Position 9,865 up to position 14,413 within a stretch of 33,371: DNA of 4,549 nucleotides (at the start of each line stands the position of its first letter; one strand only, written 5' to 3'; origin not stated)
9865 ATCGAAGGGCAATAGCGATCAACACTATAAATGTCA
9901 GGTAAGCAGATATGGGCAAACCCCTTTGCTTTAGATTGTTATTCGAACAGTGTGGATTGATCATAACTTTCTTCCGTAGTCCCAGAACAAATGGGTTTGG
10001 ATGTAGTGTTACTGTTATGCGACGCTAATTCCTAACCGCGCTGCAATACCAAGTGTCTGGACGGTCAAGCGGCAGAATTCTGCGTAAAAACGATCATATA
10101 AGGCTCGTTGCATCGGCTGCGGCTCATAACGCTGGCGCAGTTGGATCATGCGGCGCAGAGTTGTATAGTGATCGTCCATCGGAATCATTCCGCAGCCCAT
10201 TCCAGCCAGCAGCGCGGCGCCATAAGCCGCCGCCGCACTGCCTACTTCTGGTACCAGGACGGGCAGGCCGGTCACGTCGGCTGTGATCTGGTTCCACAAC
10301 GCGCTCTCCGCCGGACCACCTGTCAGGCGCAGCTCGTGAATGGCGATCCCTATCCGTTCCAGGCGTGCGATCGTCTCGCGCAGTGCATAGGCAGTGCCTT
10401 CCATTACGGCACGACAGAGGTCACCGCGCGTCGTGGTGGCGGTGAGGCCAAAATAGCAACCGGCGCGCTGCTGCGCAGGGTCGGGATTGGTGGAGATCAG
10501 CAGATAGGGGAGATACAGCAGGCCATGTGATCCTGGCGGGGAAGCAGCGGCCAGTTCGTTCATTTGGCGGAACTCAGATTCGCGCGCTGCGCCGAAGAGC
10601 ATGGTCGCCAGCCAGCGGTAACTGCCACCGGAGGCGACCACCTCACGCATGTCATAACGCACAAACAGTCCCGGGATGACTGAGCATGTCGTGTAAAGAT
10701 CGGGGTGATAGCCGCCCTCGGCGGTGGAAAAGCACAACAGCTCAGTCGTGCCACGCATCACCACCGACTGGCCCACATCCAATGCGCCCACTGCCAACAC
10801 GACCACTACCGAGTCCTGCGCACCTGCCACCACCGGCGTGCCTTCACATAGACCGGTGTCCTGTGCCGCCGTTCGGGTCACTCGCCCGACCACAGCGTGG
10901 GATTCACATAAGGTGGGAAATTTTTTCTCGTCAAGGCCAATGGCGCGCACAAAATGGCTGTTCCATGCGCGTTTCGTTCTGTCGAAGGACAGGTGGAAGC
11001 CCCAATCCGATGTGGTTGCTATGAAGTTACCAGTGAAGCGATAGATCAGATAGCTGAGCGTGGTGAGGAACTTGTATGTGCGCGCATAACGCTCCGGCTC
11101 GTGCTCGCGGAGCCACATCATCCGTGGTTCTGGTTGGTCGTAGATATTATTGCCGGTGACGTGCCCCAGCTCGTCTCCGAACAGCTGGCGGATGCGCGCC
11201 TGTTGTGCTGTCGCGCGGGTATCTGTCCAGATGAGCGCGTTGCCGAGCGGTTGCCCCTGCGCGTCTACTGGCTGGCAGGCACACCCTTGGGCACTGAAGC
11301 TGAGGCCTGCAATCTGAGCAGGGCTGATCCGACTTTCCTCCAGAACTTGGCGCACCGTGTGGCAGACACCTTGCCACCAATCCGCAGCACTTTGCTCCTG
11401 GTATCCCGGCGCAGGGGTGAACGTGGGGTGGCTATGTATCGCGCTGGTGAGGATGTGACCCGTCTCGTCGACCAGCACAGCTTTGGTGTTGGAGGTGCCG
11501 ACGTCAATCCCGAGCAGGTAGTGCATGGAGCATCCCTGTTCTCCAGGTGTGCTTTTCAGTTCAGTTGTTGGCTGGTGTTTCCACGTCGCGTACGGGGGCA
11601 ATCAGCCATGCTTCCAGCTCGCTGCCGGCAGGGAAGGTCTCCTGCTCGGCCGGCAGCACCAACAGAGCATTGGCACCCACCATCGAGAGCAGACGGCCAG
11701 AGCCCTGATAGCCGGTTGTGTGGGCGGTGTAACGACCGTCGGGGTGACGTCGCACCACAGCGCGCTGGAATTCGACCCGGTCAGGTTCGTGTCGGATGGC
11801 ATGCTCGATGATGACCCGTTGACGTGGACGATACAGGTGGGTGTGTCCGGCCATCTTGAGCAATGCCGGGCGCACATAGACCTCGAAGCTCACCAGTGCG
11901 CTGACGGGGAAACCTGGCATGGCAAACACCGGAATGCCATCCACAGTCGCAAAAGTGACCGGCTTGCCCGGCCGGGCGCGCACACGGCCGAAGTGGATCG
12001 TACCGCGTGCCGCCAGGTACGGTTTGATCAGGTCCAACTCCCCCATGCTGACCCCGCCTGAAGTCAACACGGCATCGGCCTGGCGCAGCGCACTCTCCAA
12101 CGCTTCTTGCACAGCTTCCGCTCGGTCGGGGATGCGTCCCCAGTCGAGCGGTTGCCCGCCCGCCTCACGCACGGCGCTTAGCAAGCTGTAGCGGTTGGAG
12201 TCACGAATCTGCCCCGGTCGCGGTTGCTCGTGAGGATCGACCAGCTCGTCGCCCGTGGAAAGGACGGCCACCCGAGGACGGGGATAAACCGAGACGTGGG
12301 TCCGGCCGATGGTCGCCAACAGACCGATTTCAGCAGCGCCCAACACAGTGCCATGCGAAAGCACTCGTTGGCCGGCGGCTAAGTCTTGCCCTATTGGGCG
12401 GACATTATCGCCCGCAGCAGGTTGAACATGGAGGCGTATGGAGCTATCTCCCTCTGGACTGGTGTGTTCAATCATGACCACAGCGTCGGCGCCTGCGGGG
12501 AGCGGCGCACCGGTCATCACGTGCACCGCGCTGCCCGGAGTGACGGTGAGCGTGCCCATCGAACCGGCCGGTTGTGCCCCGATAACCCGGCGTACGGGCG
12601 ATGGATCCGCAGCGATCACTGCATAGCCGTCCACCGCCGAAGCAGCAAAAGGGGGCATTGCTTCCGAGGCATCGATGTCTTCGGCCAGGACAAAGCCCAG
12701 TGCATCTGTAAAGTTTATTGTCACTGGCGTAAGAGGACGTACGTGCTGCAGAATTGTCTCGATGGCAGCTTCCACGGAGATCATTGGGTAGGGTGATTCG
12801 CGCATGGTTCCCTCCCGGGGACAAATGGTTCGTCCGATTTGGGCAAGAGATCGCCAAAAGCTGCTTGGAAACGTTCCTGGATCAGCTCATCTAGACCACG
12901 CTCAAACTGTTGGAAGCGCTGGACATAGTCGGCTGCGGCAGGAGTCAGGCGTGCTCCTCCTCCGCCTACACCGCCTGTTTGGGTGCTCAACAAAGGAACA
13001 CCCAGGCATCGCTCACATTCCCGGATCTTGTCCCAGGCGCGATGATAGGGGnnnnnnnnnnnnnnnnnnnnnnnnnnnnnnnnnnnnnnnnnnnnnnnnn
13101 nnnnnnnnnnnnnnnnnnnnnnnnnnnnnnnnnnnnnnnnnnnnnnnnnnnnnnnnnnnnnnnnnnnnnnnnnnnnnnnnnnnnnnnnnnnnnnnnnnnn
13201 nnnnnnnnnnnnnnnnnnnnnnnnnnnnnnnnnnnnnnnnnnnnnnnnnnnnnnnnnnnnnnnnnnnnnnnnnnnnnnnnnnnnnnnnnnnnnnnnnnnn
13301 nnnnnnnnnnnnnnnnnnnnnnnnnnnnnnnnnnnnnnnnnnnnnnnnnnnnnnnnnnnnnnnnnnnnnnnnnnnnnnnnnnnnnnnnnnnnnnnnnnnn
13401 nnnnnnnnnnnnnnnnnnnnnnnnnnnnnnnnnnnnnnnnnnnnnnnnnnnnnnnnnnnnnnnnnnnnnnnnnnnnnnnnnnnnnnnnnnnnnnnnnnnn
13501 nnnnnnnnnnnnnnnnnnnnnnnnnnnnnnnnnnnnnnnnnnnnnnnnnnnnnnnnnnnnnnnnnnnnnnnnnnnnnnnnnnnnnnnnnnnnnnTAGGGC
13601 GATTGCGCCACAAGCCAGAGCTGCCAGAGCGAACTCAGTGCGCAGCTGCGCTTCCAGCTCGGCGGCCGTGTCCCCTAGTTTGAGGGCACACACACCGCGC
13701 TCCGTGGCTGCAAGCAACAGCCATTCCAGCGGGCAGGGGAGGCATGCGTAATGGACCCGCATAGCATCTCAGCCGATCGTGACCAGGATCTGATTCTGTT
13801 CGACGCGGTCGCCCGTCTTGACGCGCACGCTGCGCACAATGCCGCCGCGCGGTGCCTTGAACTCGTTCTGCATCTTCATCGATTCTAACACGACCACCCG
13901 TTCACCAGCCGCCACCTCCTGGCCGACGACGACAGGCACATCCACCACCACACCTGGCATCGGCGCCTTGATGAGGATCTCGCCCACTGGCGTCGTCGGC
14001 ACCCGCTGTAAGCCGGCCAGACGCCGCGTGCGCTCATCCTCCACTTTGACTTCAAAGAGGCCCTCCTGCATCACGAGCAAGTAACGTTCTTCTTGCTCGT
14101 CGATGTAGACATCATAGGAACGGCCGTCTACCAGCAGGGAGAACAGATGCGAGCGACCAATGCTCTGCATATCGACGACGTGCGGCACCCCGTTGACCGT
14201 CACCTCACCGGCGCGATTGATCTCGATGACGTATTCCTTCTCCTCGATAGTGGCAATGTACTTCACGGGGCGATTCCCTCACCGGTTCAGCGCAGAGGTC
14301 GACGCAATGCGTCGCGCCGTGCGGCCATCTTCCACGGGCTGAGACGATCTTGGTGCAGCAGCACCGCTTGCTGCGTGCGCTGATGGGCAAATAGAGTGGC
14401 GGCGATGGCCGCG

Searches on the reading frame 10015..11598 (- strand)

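Call 14: search_protein_families(library=pfam, proteins=[window:10015-11598:-], max_evalue=0.00001)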
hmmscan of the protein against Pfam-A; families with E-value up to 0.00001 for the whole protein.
window:10015-11598:- (527 aa): 3 families
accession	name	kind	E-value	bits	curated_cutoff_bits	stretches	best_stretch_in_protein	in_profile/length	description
PF00370.27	FGGY_N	-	2e-54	185.3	28.8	1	27-267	1-243/245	FGGY family of carbohydrate kinases, N-terminal domain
PF02782.22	FGGY_C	-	5.8e-26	91.9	27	1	327-468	51-197/198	FGGY family of carbohydrate kinases, C-terminal domain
PF01869.26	BcrAD_BadFG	-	2.2e-10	41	31.5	1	29-110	1-76/271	BadF/BadG/BcrA/BcrD ATPase family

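Call 65: search_protein_families(library=ncbifam, proteins=[window:10015-11598:-], max_evalue=1e-10)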
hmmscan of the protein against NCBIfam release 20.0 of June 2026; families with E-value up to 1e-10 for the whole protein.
window:10015-11598:- (527 aa): 12 families
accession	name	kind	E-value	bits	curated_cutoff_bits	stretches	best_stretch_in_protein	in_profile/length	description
TIGR01312.1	XylB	equivalog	7.5e-95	318.2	380.25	1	29-511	1-479/481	xylulokinase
NF011601.0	PRK15027.1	equivalog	4.1e-56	190.4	912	1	29-517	3-481/484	xylulokinase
TIGR01314.1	gntK_FGGY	equivalog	4.3e-56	190.5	648.55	1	27-512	1-490/505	gluconokinase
NF008187.0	PRK10939.1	equivalog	3.6e-53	181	528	1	24-517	2-505/521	autoinducer-2 kinase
TIGR01315.1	5C_CHO_kinase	subfamily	1.2e-45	156.2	408.7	1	28-268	2-261/541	FGGY family pentulose kinase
TIGR02628.1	fuculo_kin_coli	equivalog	1.8e-41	142.6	470.9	1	30-476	5-449/465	L-fuculokinase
TIGR01311.1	glycerol_kin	equivalog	2.4e-40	138.3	590.35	1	27-494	2-473/496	glycerol kinase GlpK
NF003154.0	PRK04123.1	equivalog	1.1e-39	136.7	428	1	25-512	3-534/554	ribulokinase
NF000756.0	PRK00047.1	subfamily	1.9e-39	135.3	498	1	26-502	5-481/502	glycerol kinase GlpK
TIGR01234.1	L-ribulokinase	equivalog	1.4e-30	106.6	583.25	1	27-512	2-527/536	ribulokinase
TIGR02627.1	rhamnulo_kin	equivalog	3.2e-12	45.8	527.95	0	388-475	355-436/454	rhamnulokinase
NF007925.0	PRK10640.1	equivalog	9.4e-11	40.8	639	0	30-292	8-267/489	rhamnulokinase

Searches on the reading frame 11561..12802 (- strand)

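Call 14: search_protein_families(library=pfam, proteins=[window:11561-12802:-], max_evalue=0.00001)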
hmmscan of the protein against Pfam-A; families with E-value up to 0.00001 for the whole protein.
window:11561-12802:- (413 aa): 3 families
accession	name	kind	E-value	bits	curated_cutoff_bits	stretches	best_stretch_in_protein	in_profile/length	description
PF03453.22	MoeA_N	-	4.5e-46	156.9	30.8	1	8-166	1-160/160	MoeA N-terminal region (domain I and II)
PF00994.29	MoCF_biosynth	-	3.8e-31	108.2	26.6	1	179-315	1-143/144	Probable molybdopterin binding domain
PF03454.20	MoeA_C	-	2.5e-18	66.5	22.1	1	334-400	6-71/72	MoeA C-terminal region (domain IV)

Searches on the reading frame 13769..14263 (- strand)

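Call 13: search_protein_families(library=pfam, proteins=[window:13769-14263:-], max_evalue=0.00001)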
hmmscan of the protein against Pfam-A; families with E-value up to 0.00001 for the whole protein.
window:13769-14263:- (164 aa): 4 families
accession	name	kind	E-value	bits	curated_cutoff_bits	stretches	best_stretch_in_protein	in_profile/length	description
PF00364.28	Biotin_lipoyl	-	1.2e-17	63.9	22.1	1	98-163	3-73/73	Biotin-requiring enzyme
PF13533.13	Biotin_lipoyl_2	-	3.4e-07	30.4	29.8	0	98-120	3-25/32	Biotin-lipoyl like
PF13437.12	HlyD_3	-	5.2e-07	30.8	22.2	0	98-127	2-31/106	HlyD family secretion protein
PF16576.10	HlyD_D23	-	8e-06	25.7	30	0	131-163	107-139/214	Barrel-sandwich domain of CusB or HlyD membrane-fusion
